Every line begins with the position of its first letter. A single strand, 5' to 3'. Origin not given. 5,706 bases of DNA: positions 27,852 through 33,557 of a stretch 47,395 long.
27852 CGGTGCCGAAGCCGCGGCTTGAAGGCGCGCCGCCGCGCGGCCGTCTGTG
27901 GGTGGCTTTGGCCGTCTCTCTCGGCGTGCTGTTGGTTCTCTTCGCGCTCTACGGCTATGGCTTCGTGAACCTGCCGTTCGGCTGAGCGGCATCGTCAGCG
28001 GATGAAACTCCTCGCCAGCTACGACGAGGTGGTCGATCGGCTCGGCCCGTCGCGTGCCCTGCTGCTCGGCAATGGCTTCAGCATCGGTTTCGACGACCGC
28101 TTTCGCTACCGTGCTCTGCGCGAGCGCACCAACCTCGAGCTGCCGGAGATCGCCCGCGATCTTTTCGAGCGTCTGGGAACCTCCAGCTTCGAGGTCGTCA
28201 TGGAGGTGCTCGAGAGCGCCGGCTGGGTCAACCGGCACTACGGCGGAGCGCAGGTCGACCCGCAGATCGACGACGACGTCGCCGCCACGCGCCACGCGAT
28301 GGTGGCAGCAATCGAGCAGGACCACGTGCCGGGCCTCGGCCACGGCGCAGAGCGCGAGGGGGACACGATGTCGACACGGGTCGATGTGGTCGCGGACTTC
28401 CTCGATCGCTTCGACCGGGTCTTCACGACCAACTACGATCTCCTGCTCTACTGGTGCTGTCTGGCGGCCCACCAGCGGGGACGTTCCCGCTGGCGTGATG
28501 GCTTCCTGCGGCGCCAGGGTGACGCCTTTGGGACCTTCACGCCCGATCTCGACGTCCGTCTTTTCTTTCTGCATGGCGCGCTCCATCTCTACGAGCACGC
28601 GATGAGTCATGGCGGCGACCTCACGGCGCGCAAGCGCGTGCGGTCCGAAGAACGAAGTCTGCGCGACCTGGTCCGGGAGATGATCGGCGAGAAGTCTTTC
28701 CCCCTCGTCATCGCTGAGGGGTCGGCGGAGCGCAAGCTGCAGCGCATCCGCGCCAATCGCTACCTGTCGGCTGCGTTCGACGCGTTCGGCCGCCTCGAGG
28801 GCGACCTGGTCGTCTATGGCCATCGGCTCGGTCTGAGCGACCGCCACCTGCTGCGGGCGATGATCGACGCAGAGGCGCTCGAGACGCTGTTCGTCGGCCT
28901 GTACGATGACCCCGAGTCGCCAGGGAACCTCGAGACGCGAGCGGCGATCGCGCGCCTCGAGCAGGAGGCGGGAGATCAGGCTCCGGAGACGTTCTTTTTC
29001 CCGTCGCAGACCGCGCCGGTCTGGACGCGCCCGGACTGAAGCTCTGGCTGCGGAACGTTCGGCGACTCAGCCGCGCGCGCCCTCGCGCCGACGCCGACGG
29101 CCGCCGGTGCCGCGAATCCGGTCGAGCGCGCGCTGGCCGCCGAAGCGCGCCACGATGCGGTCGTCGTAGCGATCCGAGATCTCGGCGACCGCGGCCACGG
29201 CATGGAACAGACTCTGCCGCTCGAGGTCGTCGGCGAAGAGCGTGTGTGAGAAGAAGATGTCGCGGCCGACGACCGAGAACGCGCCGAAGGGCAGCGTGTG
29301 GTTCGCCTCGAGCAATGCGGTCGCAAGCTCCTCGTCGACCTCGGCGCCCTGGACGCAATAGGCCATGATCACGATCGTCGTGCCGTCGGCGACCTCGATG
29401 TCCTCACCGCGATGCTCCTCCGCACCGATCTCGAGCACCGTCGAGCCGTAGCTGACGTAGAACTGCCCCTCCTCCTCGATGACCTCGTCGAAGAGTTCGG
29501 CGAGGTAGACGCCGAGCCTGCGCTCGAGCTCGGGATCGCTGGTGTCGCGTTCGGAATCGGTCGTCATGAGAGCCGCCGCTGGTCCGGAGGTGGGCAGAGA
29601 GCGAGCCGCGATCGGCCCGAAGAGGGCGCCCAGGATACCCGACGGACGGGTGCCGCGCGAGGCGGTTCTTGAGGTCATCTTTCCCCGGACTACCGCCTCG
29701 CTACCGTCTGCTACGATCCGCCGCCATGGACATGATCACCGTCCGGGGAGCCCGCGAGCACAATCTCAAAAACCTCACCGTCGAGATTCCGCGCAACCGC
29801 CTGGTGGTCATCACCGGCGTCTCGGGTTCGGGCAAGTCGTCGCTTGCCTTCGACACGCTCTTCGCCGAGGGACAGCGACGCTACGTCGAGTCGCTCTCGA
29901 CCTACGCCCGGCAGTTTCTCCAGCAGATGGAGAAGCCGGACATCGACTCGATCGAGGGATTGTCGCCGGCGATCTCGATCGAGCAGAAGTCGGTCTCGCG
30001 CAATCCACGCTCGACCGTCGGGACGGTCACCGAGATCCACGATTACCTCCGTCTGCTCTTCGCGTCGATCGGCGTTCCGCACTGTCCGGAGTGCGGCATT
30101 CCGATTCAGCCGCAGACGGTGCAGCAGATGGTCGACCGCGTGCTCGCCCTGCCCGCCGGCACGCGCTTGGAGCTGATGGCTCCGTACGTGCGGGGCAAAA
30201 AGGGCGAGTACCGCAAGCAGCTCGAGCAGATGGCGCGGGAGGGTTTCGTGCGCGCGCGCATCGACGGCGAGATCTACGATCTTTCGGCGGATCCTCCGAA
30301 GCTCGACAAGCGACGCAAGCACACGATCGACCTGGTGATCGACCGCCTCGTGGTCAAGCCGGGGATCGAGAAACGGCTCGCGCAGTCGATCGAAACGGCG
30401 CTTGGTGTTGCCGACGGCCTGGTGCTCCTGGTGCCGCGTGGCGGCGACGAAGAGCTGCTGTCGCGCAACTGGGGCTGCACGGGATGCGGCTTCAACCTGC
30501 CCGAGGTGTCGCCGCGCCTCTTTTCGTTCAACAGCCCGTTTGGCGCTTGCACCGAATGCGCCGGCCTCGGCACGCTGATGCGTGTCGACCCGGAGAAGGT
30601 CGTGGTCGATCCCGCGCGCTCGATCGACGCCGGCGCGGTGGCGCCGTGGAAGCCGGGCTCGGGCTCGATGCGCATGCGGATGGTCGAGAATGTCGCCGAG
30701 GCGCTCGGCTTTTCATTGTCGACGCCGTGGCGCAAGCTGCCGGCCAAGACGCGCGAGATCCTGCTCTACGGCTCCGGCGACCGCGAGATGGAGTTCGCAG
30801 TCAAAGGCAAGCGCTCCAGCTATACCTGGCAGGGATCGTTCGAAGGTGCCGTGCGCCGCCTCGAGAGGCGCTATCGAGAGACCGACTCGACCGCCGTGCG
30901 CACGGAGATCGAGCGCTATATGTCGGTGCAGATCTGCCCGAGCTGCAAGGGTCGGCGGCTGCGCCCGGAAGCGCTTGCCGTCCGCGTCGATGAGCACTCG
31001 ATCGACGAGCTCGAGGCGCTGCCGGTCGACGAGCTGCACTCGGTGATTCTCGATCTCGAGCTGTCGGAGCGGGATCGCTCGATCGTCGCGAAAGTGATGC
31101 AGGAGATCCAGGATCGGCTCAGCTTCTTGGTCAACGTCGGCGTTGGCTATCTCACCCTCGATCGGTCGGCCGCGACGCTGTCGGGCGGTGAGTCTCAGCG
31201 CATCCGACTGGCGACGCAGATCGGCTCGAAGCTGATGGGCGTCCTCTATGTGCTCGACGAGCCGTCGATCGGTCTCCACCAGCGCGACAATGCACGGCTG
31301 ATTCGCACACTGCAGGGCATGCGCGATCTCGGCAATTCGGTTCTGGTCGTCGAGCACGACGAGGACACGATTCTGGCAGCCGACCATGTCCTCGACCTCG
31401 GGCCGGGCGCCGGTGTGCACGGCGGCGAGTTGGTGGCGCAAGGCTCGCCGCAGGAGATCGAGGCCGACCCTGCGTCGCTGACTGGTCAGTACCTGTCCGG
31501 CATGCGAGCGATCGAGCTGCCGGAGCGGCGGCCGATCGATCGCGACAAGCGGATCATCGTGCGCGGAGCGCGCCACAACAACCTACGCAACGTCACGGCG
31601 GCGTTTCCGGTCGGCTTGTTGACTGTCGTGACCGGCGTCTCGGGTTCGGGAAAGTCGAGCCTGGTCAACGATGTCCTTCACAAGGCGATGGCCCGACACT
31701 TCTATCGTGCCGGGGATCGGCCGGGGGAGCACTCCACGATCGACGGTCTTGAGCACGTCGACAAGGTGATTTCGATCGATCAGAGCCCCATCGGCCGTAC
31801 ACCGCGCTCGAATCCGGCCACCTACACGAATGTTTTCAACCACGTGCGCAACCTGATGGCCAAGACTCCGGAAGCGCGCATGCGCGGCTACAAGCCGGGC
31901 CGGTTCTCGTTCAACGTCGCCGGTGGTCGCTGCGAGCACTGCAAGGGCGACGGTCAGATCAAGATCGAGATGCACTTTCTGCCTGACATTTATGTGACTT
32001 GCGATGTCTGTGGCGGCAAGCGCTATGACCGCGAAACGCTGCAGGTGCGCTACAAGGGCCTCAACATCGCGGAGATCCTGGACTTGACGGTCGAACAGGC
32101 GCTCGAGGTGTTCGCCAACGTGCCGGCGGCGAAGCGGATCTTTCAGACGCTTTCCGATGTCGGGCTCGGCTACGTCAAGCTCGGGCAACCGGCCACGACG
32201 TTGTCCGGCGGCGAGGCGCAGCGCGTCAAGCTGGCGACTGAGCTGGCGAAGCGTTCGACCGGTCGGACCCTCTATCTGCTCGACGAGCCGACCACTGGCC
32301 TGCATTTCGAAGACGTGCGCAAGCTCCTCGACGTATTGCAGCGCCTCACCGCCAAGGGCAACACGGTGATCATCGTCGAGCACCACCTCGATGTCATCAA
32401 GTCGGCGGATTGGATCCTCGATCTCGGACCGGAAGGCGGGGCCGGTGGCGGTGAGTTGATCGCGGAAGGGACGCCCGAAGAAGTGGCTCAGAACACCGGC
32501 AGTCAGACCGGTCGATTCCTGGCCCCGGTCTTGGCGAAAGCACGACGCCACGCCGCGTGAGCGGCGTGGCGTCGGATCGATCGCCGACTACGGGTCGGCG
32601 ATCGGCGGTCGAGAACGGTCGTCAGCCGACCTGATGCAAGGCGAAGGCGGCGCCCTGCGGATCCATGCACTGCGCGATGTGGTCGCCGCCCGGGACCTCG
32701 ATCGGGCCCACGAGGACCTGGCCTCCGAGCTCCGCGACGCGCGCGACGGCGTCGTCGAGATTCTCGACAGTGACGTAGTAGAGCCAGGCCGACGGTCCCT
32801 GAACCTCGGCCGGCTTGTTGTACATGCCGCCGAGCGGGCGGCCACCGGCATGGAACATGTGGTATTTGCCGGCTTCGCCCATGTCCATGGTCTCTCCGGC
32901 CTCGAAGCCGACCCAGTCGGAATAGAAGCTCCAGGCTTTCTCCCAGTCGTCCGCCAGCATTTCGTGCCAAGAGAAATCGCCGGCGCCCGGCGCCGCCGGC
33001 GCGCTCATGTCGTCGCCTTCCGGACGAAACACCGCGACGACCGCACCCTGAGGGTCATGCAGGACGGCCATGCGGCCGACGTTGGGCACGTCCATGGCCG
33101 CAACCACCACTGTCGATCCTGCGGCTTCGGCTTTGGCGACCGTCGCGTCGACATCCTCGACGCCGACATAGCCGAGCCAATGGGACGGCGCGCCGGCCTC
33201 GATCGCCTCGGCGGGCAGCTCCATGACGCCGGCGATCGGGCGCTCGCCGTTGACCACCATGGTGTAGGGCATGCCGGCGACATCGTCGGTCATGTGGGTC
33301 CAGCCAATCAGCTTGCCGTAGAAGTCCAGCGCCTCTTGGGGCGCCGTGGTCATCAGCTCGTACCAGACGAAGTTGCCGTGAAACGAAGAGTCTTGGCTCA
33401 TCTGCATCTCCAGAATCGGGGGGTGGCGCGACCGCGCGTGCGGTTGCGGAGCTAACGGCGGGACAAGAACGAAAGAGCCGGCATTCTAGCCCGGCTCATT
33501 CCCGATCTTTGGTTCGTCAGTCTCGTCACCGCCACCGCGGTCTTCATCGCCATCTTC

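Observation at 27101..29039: PLDc_N/TPR membrane protein plus stand-alone SIR2-like (DUF4917-type) protein: candidate undescribed NAD-targeting conflict module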

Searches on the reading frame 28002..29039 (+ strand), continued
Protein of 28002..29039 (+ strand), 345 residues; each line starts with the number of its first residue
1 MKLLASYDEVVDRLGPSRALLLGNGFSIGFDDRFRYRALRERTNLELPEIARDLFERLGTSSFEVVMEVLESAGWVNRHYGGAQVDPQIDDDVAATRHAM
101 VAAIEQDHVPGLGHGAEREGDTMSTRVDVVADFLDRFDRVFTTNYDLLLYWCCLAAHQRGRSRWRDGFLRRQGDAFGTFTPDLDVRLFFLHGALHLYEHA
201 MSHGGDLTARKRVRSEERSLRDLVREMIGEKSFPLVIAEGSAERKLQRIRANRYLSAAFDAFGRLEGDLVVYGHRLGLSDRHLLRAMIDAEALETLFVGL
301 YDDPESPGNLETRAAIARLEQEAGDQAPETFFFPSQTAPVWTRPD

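Call 63: get_annotated_region(hit=H11, flank=7000)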
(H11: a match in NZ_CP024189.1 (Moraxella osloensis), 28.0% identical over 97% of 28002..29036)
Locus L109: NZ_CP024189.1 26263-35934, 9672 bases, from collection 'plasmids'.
description: Moraxella osloensis strain TT16 plasmid p4, complete sequence
organism: Moraxella osloensis (NCBI taxid 34062)
taxonomy: Bacteria; Pseudomonadota; Gammaproteobacteria; Moraxellales; Moraxellaceae; Moraxella; Moraxella osloensis
host: -; source: single cell,skin swab; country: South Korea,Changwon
typing (MOB-suite, as given by PLSDB): mobilizable; relaxase MOBP
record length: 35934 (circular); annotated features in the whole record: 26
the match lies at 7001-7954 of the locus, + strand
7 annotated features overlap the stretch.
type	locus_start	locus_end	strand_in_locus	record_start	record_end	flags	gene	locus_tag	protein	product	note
CDS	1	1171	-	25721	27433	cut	-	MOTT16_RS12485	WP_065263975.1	FAD-binding oxidoreductase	-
CDS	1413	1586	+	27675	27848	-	-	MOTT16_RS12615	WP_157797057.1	hypothetical protein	-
CDS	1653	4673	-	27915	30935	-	-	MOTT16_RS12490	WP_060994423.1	Tn3 family transposase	-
CDS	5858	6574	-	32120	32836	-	-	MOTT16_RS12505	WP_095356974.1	HaeIII family restriction endonuclease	-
CDS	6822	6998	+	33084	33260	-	-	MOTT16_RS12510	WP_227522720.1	replication initiation protein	-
CDS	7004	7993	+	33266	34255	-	-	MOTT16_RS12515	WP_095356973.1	DUF4917 family protein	-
CDS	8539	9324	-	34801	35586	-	-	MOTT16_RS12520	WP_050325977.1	tetratricopeptide repeat protein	-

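Call 65: search_protein_families(library=pfam, proteins=[P0067, P0051, P0082, P0102], max_evalue=0.01)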
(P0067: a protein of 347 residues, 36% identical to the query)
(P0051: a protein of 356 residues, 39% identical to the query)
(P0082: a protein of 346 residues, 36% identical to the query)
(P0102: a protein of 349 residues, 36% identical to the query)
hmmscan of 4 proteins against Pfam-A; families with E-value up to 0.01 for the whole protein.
P0067 (347 aa): 2 families
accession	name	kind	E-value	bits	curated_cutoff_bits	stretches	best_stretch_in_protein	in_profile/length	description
PF16263.11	DUF4917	-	3.4e-50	171.7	28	1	22-343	1-311/311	Domain of unknown function (DUF4917)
PF14253.11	AbiH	-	3.6e-07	31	30.9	1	241-289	205-250/260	Bacteriophage abortive infection AbiH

P0051 (356 aa): 2 families
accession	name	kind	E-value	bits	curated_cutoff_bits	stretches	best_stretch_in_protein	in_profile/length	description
PF16263.11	DUF4917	-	6.4e-52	177.4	28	1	24-343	1-311/311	Domain of unknown function (DUF4917)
PF13289.12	SIR2_2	-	4.1e-06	27.4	24.5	1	140-278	3-98/141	SIR2-like domain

P0082 (346 aa): 2 families
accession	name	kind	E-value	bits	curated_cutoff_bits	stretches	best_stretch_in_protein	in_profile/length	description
PF16263.11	DUF4917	-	6.1e-51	174.2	28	1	21-343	1-311/311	Domain of unknown function (DUF4917)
PF13289.12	SIR2_2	-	1.4e-05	25.6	24.5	1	135-274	2-97/141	SIR2-like domain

P0102 (349 aa): 2 families
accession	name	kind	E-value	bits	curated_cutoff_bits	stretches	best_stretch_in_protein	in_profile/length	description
PF16263.11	DUF4917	-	1.7e-57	195.6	28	1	26-344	1-311/311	Domain of unknown function (DUF4917)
PF13289.12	SIR2_2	-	1e-05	26.1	24.5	1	141-201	2-50/141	SIR2-like domain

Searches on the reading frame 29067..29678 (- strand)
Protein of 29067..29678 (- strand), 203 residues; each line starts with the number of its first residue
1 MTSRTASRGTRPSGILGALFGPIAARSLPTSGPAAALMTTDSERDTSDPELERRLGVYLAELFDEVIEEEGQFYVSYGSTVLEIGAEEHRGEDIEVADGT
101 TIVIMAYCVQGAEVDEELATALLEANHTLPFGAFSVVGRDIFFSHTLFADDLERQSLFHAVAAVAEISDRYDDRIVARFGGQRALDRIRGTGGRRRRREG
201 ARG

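Call 3: search_protein_families(library=pfam, proteins=[window:29067-29678:-], max_evalue=1)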
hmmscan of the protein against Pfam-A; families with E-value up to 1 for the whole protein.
window:29067-29678:- (203 aa): 4 families
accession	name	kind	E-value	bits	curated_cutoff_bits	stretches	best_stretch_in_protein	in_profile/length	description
PF22551.1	TY-Chap1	-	1.5e-16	60.7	27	1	70-186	24-131/132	T3SS (YopN, CesT) and YbjN peptide-binding chaperone 1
PF10722.14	YbjN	-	5.4e-05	23.9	22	1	98-175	45-124/126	Putative bacterial sensory transduction regulator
PF22550.1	CesT_Tir_1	-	0.011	16.1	27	1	92-165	39-115/131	CesT_Tir_1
PF09938.14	DUF2170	-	0.25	11.6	27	1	77-136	29-91/137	Uncharacterized protein conserved in bacteria (DUF2170)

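Call 56: find_related_loci(query=window:29067-29567:-, collection=metagenome_contigs, flank=8000)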
Query window:29067-29567:- (166 aa) in metagenome_contigs; peptide patterns used: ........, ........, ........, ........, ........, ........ (x = any residue, [..] = any of these).
387 stretches matched a pattern; 12 encode a relative of the query (tblastn E <= 1e-3); 12 distinct loci.
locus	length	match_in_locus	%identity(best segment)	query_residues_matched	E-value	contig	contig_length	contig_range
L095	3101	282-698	51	21-163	1e-36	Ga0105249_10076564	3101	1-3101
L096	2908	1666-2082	51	21-163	1e-36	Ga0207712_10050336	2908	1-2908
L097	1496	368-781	58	13-154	2e-33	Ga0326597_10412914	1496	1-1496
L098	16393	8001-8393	48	21-154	3e-32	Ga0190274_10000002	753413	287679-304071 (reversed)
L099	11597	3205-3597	49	21-154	4e-32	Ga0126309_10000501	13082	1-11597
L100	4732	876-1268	49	21-154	7e-32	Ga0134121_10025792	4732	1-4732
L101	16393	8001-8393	47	21-154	3e-31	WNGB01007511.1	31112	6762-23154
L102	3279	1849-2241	47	21-154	1e-29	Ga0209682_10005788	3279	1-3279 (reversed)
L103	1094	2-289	56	68-163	6e-27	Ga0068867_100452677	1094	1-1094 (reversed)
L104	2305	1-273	56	71-161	2e-25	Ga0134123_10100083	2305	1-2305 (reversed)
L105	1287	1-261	53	68-154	9e-23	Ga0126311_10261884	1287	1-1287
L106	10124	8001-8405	52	16-154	8e-37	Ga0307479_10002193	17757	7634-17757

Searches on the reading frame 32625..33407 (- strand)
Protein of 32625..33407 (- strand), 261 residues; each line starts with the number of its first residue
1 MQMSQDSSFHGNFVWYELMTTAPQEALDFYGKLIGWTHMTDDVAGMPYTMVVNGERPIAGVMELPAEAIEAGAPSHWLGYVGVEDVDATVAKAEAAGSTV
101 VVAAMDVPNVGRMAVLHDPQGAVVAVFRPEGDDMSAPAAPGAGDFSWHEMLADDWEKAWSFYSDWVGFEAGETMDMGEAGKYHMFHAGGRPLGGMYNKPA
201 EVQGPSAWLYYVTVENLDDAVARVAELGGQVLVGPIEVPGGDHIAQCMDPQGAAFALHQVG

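Call 60: search_protein_families(library=pfam, proteins=[window:32625-33407:-], max_evalue=0.001)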
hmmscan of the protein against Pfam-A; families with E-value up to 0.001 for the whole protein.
window:32625-33407:- (261 aa): 2 families
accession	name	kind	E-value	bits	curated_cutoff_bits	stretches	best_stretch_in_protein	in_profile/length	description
PF00903.31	Glyoxalase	-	1.6e-20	74.2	20.6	2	151-256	8-120/121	Glyoxalase/Bleomycin resistance protein/Dioxygenase superfamily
PF18029.7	Glyoxalase_6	-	9.6e-13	49.2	23.6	2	20-126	6-105/106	Glyoxalase-like domain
